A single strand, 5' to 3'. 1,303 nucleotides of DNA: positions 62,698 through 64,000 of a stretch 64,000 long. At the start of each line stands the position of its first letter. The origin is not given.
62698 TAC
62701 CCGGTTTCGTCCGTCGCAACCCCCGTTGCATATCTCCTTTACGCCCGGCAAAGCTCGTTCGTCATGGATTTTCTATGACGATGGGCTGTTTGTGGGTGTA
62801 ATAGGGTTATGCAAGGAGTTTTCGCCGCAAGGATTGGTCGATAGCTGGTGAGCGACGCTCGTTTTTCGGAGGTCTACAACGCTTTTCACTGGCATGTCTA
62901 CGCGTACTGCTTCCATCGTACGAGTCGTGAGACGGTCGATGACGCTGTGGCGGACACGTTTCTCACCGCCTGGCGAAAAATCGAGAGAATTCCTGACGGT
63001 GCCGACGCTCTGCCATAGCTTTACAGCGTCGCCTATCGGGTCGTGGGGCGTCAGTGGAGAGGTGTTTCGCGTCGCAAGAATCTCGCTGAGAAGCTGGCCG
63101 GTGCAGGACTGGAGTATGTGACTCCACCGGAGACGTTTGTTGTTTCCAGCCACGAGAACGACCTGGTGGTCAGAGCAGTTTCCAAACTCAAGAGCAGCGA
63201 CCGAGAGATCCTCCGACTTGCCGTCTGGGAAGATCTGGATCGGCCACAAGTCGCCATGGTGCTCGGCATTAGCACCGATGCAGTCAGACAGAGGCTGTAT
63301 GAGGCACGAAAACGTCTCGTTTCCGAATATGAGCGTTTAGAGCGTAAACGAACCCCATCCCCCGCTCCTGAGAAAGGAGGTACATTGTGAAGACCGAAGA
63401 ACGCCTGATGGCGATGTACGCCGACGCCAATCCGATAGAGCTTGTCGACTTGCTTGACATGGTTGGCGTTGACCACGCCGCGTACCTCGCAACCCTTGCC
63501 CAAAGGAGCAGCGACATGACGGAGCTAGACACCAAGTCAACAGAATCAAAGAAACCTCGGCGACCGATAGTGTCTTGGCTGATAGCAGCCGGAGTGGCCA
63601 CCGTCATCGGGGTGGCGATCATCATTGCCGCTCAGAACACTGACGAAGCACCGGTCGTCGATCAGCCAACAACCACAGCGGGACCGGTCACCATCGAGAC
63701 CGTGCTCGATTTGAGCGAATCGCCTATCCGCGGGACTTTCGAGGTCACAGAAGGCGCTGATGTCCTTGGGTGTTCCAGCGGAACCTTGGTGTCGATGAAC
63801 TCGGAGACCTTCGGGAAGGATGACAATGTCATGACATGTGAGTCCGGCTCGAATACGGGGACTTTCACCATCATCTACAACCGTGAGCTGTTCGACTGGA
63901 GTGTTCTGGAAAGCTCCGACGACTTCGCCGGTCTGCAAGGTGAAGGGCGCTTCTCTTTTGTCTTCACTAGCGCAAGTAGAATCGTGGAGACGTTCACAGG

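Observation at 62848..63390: ECF sigma factor with an amber codon replacing the conserved region-2 Trp, while the start-stop-overlapped downstream anti-sigma-like gene is intact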

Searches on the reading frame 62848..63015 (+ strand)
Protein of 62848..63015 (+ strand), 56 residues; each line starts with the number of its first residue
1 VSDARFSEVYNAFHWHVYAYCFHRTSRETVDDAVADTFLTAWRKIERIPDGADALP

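Call 90: list_cluster_members(proteins=[window:62848-63015:+, window:63043-63387:+, window:61733-62578:+])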
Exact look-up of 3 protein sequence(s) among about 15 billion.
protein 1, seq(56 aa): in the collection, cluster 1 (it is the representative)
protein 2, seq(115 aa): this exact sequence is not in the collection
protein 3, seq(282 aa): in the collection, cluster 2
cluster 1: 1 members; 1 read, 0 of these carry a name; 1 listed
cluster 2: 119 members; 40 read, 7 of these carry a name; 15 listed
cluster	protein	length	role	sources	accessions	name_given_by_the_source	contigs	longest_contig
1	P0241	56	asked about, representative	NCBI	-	-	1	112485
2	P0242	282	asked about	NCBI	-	-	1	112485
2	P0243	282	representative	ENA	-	-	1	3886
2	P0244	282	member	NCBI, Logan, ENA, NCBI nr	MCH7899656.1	MAG: homoserine kinase [Acidobacteria bacterium] | homoserine kinase [Acidobacteriota bacterium]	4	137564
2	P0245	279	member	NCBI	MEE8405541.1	MAG: homoserine kinase [Acidimicrobiia bacterium]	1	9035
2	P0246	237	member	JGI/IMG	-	homoserine kinase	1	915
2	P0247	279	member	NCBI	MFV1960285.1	MAG: homoserine kinase [Acidimicrobiia bacterium]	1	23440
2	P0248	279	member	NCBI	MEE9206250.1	MAG: homoserine kinase [Acidimicrobiia bacterium]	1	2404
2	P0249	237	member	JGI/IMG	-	homoserine kinase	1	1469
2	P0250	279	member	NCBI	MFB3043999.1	MAG: homoserine kinase [Acidimicrobiia bacterium]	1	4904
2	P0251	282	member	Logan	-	-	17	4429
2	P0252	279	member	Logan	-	-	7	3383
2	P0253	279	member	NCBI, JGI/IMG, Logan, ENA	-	-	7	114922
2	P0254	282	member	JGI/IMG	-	-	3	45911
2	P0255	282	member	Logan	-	-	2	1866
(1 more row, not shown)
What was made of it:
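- Tried and rejected: The exact look-up shows the 56-aa fragment once, on an NCBI contig of 112,485 bp (call 90).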

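Call 91: find_encoding_contigs(protein=window:62848-63015:+, flank=10000)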
Protein seq(56 aa) (56 aa): no gene with exactly this product is on record in the collection.

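Call 94: find_homologous_proteins(query=window:62848-63015:+, max_evalue=0.00001)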
Query seq(56 aa) (56 aa): 1 proteins with E <= 0.00001 among 1 candidates.
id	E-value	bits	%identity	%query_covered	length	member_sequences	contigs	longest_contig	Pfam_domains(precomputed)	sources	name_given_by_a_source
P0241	3.8e-32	126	100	100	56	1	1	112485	-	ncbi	-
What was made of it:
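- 62848..63018 (+): Remaining N-terminal ORF (56 aa: first part of sigma-2 only). This exact 56-aa product is on record once, from one NCBI contig of 112,485 bp (calls 90, 94)
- Tried and rejected: A homologue search with the fragment returned only itself (call 94).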

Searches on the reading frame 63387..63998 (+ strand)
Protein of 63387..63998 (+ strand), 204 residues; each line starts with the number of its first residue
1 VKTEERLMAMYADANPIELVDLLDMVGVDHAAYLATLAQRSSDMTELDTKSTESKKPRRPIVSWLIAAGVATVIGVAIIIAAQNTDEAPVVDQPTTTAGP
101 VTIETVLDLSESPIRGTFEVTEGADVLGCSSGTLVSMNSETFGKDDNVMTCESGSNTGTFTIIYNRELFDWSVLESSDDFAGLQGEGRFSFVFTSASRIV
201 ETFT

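Call 4: search_protein_families(library=pfam, proteins=[window:63387-63998:+], max_evalue=0.1)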
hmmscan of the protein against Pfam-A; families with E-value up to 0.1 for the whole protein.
window:63387-63998:+ (204 aa): 1 family
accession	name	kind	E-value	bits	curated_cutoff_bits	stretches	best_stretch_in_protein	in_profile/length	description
PF19814.4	DUF6297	-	0.081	12.1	29.8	0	59-105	82-128/375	Family of unknown function (DUF6297)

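Call 5: search_protein_families(library=ncbifam, proteins=[window:63387-63998:+], max_evalue=0.1)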
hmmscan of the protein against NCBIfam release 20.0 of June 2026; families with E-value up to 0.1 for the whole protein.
window:63387-63998:+ (204 aa): 1 family
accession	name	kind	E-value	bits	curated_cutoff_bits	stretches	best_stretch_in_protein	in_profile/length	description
NF038083.1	CU044_5270_fam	subfamily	0.0014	18.5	100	1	41-105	16-77/284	CU044_5270 family protein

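Call 31: find_homologous_proteins(query=window:63387-63998:+)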
Query window:63387-63998:+ (204 aa): 146 proteins with E <= 0.001 among 462 candidates; the best 120 are listed.
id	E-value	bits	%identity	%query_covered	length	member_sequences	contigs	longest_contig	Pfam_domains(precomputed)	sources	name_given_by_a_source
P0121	1.2e-98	346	81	100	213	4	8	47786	-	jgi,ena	-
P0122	7.0e-92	324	76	100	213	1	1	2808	-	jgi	-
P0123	2.6e-87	309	74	100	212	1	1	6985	-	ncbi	ncbi:MAG: hypothetical protein V3S26_09175 [Acidimicrobiia bacterium]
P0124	4.8e-82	292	69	100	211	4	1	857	-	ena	-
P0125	2.6e-80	287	70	100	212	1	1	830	-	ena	-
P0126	3.6e-79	283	71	97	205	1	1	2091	-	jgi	jgi:hypothetical protein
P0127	7.1e-79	282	68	100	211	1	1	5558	-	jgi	jgi:hypothetical protein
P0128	5.1e-76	273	67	98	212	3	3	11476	-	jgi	-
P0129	4.1e-74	266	65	100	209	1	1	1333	-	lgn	-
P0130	2.3e-73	264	66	100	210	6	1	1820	-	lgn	-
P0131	9.4e-73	262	67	93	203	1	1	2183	-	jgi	-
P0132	4.3e-72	260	78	79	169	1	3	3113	-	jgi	-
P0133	6.4e-71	256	62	100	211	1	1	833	-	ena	-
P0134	2.9e-59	218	75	71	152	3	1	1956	-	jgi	jgi:hypothetical protein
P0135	1.7e-53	199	54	94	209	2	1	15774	-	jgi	-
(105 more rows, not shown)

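Call 32: find_encoding_contigs(protein=P0121, flank=3000, max_places=10)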
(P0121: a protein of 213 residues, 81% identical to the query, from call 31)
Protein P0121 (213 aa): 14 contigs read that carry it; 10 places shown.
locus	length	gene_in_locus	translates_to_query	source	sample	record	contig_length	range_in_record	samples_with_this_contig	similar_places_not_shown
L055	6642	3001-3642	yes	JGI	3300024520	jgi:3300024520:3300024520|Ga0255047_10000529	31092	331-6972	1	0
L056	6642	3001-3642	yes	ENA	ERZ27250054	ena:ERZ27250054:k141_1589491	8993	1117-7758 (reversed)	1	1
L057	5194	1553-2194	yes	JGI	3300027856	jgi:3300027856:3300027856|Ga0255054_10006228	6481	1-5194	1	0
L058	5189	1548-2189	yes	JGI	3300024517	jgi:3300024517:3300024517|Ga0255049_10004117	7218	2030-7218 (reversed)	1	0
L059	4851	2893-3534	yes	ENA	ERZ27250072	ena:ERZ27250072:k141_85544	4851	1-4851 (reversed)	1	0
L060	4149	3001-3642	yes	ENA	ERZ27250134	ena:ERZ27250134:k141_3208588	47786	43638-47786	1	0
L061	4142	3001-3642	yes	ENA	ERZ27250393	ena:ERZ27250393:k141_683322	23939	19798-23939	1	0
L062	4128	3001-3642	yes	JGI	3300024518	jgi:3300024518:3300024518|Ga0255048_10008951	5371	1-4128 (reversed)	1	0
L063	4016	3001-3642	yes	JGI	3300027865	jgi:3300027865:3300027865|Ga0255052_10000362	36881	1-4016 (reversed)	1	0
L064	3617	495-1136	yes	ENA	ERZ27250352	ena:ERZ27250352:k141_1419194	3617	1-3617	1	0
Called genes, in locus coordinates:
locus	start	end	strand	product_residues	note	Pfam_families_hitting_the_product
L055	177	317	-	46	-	-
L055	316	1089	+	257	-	-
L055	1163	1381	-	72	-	-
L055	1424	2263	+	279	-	PF00288:GHMP_kinases_N, PF08544:GHMP_kinases_C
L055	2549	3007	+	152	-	PF04542:Sigma70_r2 (weak), PF08281:Sigma70_r4_2, PF04545:Sigma70_r4 (faint)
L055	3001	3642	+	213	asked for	-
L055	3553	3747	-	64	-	-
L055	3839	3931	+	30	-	PF08213:COX24_C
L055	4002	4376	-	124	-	-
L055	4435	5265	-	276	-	PF09754:PAC2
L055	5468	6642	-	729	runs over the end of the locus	PF00403:HMA, PF00122:E1-E2_ATPase, PF00702:Hydrolase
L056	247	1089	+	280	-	-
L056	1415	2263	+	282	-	PF00288:GHMP_kinases_N, PF08544:GHMP_kinases_C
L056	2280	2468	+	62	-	-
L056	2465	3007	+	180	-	PF04542:Sigma70_r2 (weak), PF08281:Sigma70_r4_2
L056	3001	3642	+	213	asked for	-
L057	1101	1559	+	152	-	PF04542:Sigma70_r2 (weak), PF08281:Sigma70_r4_2, PF04545:Sigma70_r4 (faint)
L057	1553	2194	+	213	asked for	-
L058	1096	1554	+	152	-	PF04542:Sigma70_r2 (weak), PF08281:Sigma70_r4_2, PF04545:Sigma70_r4 (faint)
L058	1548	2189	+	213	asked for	-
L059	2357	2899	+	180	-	PF04542:Sigma70_r2 (weak), PF08281:Sigma70_r4_2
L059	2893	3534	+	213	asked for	-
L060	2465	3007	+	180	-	PF04542:Sigma70_r2 (weak), PF08281:Sigma70_r4_2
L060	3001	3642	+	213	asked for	-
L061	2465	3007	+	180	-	PF04542:Sigma70_r2 (weak), PF08281:Sigma70_r4_2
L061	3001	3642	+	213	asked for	-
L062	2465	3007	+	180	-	PF04542:Sigma70_r2 (weak), PF08281:Sigma70_r4_2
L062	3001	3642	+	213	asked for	-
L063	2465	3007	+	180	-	PF04542:Sigma70_r2 (weak), PF08281:Sigma70_r4_2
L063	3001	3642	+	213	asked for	-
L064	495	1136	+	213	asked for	-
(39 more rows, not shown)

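Call 33: find_encoding_contigs(protein=P0122, flank=3000)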
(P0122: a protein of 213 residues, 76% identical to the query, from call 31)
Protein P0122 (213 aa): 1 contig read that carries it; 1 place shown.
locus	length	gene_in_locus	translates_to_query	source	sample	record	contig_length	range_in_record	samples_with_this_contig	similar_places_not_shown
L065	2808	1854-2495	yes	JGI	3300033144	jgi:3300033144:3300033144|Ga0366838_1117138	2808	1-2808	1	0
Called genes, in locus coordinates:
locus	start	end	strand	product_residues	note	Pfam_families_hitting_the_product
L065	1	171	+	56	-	?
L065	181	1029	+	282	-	PF00288:GHMP_kinases_N, PF08544:GHMP_kinases_C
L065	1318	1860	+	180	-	PF04542:Sigma70_r2, PF08281:Sigma70_r4_2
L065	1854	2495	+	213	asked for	-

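Call 34: find_encoding_contigs(protein=P0123, flank=5000)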
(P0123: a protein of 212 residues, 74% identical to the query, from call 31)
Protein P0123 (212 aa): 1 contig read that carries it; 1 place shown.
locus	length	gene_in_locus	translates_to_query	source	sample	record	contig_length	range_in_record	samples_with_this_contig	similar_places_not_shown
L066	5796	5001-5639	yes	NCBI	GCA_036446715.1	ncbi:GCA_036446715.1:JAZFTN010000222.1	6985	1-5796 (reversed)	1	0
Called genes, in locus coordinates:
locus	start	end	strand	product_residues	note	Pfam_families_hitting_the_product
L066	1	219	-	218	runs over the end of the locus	PF00384:Molybdopterin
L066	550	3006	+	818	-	PF00890:FAD_binding_2 (faint), PF01266:DAO, PF07992:Pyr_redox_2 (faint), PF16350:FAO_M, PF01571:GCV_T, PF08669:GCV_T_C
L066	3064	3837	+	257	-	PF03682:UPF0158, PF01909:NTP_transf_2, PF18765:Polbeta (weak)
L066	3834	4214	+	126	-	PF05168:HEPN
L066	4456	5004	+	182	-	PF04542:Sigma70_r2, PF08281:Sigma70_r4_2, PF04545:Sigma70_r4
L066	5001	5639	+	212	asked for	-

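Call 42: find_encoding_contigs(protein=P0127, flank=3000)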
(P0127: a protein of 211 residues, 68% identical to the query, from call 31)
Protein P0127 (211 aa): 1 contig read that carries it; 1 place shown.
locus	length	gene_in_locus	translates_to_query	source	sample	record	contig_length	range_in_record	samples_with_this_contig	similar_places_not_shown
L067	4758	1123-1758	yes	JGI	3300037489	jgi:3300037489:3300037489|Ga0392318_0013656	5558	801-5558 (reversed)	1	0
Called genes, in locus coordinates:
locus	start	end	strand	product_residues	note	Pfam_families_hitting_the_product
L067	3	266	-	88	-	?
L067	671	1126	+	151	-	PF08281:Sigma70_r4_2, PF04545:Sigma70_r4 (weak)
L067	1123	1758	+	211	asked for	-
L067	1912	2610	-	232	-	-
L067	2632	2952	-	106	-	PF14026:SCO4226-like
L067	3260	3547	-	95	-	-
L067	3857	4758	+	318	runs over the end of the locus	PF13424:TPR_12 (faint), PF17874:TPR_MalT (weak)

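Call 43: find_encoding_contigs(protein=P0128, flank=3000)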
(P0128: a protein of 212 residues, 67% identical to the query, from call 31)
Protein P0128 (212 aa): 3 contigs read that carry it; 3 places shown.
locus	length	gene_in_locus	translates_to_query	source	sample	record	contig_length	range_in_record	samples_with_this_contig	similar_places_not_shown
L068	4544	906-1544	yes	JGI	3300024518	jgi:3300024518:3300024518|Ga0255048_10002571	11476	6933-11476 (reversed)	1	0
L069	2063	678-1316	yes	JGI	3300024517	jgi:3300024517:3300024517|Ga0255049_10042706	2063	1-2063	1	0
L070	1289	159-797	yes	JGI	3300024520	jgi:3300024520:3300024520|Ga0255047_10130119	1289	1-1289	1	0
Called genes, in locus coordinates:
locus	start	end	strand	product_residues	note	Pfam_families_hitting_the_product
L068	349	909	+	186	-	PF04542:Sigma70_r2, PF08281:Sigma70_r4_2, PF04545:Sigma70_r4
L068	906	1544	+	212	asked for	-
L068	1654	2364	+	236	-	PF03483:B3_4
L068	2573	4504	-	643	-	PF01144:CoA_trans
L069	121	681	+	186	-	PF04542:Sigma70_r2, PF08281:Sigma70_r4_2, PF04545:Sigma70_r4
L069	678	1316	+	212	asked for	-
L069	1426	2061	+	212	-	?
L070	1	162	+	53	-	?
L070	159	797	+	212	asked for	-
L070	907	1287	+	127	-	?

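Call 44: find_encoding_contigs(protein=P0135, flank=3000)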
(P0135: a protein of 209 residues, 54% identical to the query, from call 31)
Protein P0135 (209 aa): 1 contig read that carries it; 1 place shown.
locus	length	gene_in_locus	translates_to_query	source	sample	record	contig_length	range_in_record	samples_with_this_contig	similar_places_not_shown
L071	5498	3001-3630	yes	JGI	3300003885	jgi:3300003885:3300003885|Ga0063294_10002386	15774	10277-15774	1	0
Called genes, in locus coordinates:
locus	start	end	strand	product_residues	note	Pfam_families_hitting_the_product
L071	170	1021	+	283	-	PF02899:Phage_int_SAM_1, PF00589:Phage_integrase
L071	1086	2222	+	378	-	PF13936:HTH_38, PF13565:HTH_32 (weak), PF00665:rve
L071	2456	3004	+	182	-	PF04542:Sigma70_r2, PF08281:Sigma70_r4_2, PF04545:Sigma70_r4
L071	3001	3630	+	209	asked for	-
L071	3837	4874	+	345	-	PF01548:DEDD_Tnp_IS110, PF02371:Transposase_20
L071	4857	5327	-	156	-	-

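Call 47: search_protein_families(library=pfam, alignment_id=A5, max_evalue=1)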
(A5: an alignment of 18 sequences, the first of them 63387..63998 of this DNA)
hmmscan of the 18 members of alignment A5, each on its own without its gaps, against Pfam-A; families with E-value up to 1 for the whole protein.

A. member 1, window:63387-63998:+ (204 aa): 2 families
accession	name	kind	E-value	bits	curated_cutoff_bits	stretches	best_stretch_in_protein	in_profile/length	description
PF19814.4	DUF6297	-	0.081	12.1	29.8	1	59-105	82-128/375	Family of unknown function (DUF6297)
PF07490.16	Tir_receptor_N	-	0.11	12.8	25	0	38-97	209-268/269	Translocated intimin receptor (Tir) N-terminus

B. families by the number of members that match (of 18 scanned): 25 families
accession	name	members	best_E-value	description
PF15860.11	DUF4728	6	0.04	Domain of unknown function (DUF4728)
PF10814.13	CwsA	4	0.019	Cell wall synthesis protein CwsA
PF06443.16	SEF14_adhesin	2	0.019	SEF14-like adhesin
PF10661.14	EssA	2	0.064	WXG100 protein secretion system (Wss), protein EssA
PF17231.7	DUF5305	2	0.071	Family of unknown function (DUF5305)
PF11528.13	DUF3224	1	0.0041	Protein of unknown function (DUF3224)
PF17733.7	KPWE_dom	1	0.014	PEX14-like KPWE domain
PF11992.13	TgpA_N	1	0.024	TgpA N-terminal domain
PF05751.16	FixH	1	0.024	FixH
PF11293.13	DUF3094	1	0.035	Protein of unknown function (DUF3094)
PF23714.1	Rv3627c_N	1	0.036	Carboxypeptidase Rv3627c-like, N-terminal domain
PF08898.15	DUF1843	1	0.043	Domain of unknown function (DUF1843)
PF11837.13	INV_N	1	0.044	Beta-fructofuranosidase, N-terminal domain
PF02038.21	ATP1G1_PLM_MAT8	1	0.074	ATP1G1/PLM/MAT8 family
PF19814.4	DUF6297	1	0.081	Family of unknown function (DUF6297)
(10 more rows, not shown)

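Call 48: search_solved_structures(query=A5, max_evalue=1)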
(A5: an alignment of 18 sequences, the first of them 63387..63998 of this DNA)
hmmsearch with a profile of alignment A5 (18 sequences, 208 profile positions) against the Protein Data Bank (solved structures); distinct sequences matched with E-value up to 1: 17.
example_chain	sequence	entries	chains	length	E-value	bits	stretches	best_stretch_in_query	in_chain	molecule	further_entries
8hut_A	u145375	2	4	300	0.025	17.3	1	117-186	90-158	ORF1a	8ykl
4wmd_A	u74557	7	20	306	0.026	17.2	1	117-186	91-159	ORF1a | MERS-CoV 3CL protease | 3C-like proteinase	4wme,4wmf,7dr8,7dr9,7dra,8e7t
8j34_A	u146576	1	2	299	0.07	15.8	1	117-186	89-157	ORF1a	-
7wqj_A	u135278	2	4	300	0.07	15.8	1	117-186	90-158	3C-like proteinase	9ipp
7xry_A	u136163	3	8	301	0.07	15.8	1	117-186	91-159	ORF1a | 3C-like proteinase nsp5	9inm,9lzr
8ig6_A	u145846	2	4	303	0.071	15.8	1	117-186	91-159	ORF1a | 3C-like proteinase nsp5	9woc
9xg7_A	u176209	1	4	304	0.072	15.8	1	117-186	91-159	3C-like proteinase nsp5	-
9n9v_A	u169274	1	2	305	0.072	15.8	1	117-186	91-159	3C-like proteinase nsp5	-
4rsp_A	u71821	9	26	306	0.073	15.8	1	117-186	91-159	Orf1a protein | Non-structural protein 11 | 3C-like proteinase nsp5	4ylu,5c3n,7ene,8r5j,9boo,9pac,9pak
7d3c_B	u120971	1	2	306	0.073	15.7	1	117-186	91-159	3C-like proteinase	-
5wkj_A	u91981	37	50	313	0.074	15.7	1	117-186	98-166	Orf1a protein | 3C-like proteinase | 3C-like proteinase nsp5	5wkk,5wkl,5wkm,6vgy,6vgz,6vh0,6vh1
7vtc_A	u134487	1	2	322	0.079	15.6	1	117-186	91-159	3C-like proteinase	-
6ff4_Y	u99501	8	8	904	0.27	13.9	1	43-92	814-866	Serine/arginine repetitive matrix protein 1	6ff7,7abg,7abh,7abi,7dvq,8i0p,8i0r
3jcu_U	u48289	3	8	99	0.31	13.7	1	44-91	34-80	Photosystem II Reaction Center Tn protein | Photosystem II luminal extrinsic protein Tn, PsbTn | Photosystem II 5 kDa protein, chloroplastic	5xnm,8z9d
8rjb_4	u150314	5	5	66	0.67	12.6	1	47-83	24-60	Stress-associated endoplasmic reticulum protein | Stress-associated endoplasmic reticulum protein 1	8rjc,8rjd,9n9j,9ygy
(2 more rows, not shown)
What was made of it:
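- On Anti-sigma factor (partner gene 63387-64000): The PDB profile search gave nothing relevant (call 48).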

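Call 84: predict_structure(alignment_id=A10)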
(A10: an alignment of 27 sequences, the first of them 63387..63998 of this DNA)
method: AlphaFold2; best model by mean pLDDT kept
length: 204 residues; sequences in the alignment: 27
mean_pLDDT: 69.4   pTM: 0.51
mean pLDDT of the five models: 69.4, 68.7, 68.7, 67.2, 64.9
residues with pLDDT >= 90: 77; 70-90: 31; 50-70: 14; < 50: 82
segments of 3 or more residues with pLDDT < 50: 13-89, 92-94
pLDDT, mean of each block of 10 residues (from residue 1): 52 47 44 43 39 38 41 42 45 65 96 94 93 91 89 91 93 87 92 95 97
secondary structure, 60 per line:
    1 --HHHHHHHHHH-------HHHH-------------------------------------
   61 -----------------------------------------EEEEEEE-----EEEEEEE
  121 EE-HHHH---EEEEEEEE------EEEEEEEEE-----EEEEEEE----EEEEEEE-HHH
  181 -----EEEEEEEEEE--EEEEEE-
elements in order: H3-12 H20-23 E102-108 E114-122 H124-127 E131-138 E145-153 E159-165 E170-176 E186-195 E198-203
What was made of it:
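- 63387..64000 (+): Downstream partner gene, start overlapping the sigma stop (GTGA). It is open for 204 codons to the window end; orthologues are 209-213 aa. It has a 63-aa N-terminal cytoplasmic part, a TM segment at residues 64-82, and a beta-barrel ectodomain. AlphaFold pLDDT is above 90 for residues 100-204 (call 84).
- On Anti-sigma factor (partner gene 63387-64000): The N-terminus is modelled at pLDDT below 50 (call 84).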

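Call 86: fold_search(model_id=the predicted structure, library=pdb)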
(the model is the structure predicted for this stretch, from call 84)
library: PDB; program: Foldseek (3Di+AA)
matches with E <= 10: 577; with E <= 0.001: 0
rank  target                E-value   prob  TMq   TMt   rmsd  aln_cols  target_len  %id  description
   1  8of7_B                8.9e-03  0.98  0.28  0.41   6.1       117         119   19  Cyc15 Diels Alderase (released 2023-06-21)
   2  4rev_A                5.2e-02  0.99  0.34  0.52   8.1       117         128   14  Structure of the dirigent protein DRR206 (released 2014-11-26)
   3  2q03_B                7.3e-02  0.80  0.24  0.33   7.9       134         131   13  Crystal structure of uncharacterized protein (YP_563039.1) from Shewanella denitrificans OS217 at 1.80 A resolution (released 2007-05-29)
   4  5lal_A                8.6e-02  0.96  0.32  0.41   6.9       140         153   14  Structure of Arabidopsis dirigent protein AtDIR6 (released 2016-11-09)
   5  4rev_B                1.5e-01  0.97  0.35  0.53   7.7       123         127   15  Structure of the dirigent protein DRR206 (released 2014-11-26)
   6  8sl1_A                2.0e-01  0.16  0.15  0.06  10.7       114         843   13  Cryo-EM structure of PAPP-A2 (released 2023-11-08)
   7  8zdo_a                2.9e-01  0.20  0.18  0.13  12.0       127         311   12  Cryo-EM structure of Mycobacteriophage Douge baseplate (gp13, gp17, gp23, gp16, gp18 and gp20) (released 2025-06-25)
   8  7e5u_C                3.1e-01  0.21  0.18  0.12  13.2       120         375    9  Crystal structure of Phm7 (released 2021-06-30)
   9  2sba_A                3.1e-01  0.16  0.18  0.17  10.5       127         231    8  SOYBEAN AGGLUTININ COMPLEXED WITH 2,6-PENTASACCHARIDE (released 1998-12-09)
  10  2ooj_A                4.1e-01  0.16  0.19  0.28  15.2       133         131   14  CRYSTAL STRUCTURE OF A PROTEIN WITH UNKNOWN FUNCTION FROM DUF3224 FAMILY (SO_1590) FROM SHEWANELLA ONEIDENSIS MR-1 AT  (released 2007-02-06)
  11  1q8o_A                4.1e-01  0.13  0.18  0.16  11.5       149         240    7  Pterocartpus angolensis lectin PAL in complex with the dimmanoside Man(alpha1-2)Man (released 2004-02-10)
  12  3uk9_C                5.7e-01  0.09  0.15  0.13  15.4       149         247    9  Galactose-specific lectin from Dolichos lablab (released 2012-11-14)
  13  6lve_A                5.7e-01  0.06  0.13  0.05  13.8       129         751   12  Structure of Dimethylformamidase, tetramer, E521A mutant (released 2020-06-03)
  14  7ywe_C                6.0e-01  0.41  0.27  0.36   7.1       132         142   12  Monocot chimeric jacalin JAC1 from Oryza sativa: dirigent domain (crystal form 2) (released 2022-05-04)
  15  1lul_A                6.4e-01  0.12  0.18  0.17  11.6       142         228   10  DB58, A LEGUME LECTIN FROM DOLICHOS BIFLORUS (released 1998-12-30)
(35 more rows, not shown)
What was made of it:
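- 63387..64000 (+): Weak dirigent/DUF3224-like fold matches (call 86).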
